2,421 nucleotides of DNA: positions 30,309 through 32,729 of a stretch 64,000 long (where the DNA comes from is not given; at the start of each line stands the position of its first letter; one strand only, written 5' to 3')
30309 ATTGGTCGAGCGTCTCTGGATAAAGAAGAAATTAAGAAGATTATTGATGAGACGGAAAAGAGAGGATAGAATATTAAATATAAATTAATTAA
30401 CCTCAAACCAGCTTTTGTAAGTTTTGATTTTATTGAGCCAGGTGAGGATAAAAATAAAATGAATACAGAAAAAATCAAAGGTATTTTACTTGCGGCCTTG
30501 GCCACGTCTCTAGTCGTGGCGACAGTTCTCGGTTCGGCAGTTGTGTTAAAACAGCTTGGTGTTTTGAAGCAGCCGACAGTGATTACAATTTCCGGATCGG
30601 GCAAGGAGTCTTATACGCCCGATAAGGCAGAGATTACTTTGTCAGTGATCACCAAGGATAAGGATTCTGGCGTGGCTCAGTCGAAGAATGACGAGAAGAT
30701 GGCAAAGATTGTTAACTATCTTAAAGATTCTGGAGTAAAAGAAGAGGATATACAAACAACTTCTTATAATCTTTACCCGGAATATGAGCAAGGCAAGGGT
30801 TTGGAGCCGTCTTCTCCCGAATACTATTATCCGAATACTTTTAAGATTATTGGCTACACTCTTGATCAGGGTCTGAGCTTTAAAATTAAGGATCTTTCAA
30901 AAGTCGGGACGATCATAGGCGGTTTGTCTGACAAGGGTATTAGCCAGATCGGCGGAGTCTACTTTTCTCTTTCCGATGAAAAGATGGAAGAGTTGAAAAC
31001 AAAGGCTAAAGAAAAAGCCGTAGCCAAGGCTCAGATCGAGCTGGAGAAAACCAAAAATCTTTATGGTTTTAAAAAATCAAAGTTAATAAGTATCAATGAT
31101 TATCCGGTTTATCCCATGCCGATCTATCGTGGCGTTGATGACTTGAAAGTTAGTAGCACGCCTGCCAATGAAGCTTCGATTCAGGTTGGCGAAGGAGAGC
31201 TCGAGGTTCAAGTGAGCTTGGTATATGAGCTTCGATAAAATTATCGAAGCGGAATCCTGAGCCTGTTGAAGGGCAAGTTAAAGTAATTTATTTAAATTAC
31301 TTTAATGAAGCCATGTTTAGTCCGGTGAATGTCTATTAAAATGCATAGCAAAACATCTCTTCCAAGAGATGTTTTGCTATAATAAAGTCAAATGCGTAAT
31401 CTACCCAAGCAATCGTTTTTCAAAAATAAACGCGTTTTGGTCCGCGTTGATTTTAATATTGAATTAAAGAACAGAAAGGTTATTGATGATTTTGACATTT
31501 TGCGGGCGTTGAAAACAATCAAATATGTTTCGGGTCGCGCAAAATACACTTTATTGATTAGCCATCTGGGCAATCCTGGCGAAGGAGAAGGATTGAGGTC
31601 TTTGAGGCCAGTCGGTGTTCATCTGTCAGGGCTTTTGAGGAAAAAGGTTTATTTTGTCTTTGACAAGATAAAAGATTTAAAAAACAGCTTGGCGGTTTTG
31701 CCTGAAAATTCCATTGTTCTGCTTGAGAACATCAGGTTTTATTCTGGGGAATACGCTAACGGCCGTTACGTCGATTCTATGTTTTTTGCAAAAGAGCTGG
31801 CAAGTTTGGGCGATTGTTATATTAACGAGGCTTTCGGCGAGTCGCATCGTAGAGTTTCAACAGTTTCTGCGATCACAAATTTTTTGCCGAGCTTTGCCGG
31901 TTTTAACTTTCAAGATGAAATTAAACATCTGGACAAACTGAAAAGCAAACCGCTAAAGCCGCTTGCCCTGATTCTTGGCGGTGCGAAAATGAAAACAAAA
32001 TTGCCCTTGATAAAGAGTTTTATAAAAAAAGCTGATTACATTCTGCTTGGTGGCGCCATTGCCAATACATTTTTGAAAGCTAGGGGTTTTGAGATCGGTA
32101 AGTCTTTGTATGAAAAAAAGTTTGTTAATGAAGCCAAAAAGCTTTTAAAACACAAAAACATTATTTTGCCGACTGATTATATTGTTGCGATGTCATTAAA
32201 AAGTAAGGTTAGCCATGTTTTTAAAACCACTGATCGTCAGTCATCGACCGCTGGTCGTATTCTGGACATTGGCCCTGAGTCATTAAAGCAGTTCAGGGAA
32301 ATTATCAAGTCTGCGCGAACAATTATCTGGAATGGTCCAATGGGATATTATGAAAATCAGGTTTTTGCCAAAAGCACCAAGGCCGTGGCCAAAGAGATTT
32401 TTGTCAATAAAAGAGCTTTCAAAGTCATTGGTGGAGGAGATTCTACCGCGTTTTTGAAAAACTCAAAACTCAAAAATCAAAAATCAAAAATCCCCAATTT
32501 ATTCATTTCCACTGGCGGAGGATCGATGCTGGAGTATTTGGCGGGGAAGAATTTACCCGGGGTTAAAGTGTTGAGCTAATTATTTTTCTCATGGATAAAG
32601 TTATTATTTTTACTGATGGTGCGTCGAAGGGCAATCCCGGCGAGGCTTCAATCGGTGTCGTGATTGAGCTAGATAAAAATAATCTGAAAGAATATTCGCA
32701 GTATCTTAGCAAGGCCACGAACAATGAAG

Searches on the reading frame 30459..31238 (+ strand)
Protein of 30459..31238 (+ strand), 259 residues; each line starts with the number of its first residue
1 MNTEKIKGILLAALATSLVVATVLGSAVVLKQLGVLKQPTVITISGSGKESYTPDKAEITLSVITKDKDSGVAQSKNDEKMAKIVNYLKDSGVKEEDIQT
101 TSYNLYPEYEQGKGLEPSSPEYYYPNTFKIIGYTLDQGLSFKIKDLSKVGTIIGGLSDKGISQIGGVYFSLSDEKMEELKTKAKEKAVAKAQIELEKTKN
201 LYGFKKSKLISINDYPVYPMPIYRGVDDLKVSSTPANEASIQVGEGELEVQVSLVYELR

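Call 83: search_protein_families(library=pfam, proteins=[window:30459-31238:+], max_evalue=0.001)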
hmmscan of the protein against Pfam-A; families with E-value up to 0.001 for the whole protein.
window:30459-31238:+ (259 aa): 1 family
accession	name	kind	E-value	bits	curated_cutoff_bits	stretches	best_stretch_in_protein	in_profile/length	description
PF04402.19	SIMPL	-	1.2e-40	140.4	25.2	1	42-256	1-205/205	Protein of unknown function (DUF541)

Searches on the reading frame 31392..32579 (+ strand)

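Call 83: search_protein_families(library=pfam, proteins=[window:31392-32579:+], max_evalue=0.001)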
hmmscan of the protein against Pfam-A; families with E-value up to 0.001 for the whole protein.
window:31392-32579:+ (395 aa): 1 family
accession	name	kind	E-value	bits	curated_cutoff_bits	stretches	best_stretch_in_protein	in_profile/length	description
PF00162.24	PGK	-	5.4e-110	368.4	27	1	10-386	6-379/379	Phosphoglycerate kinase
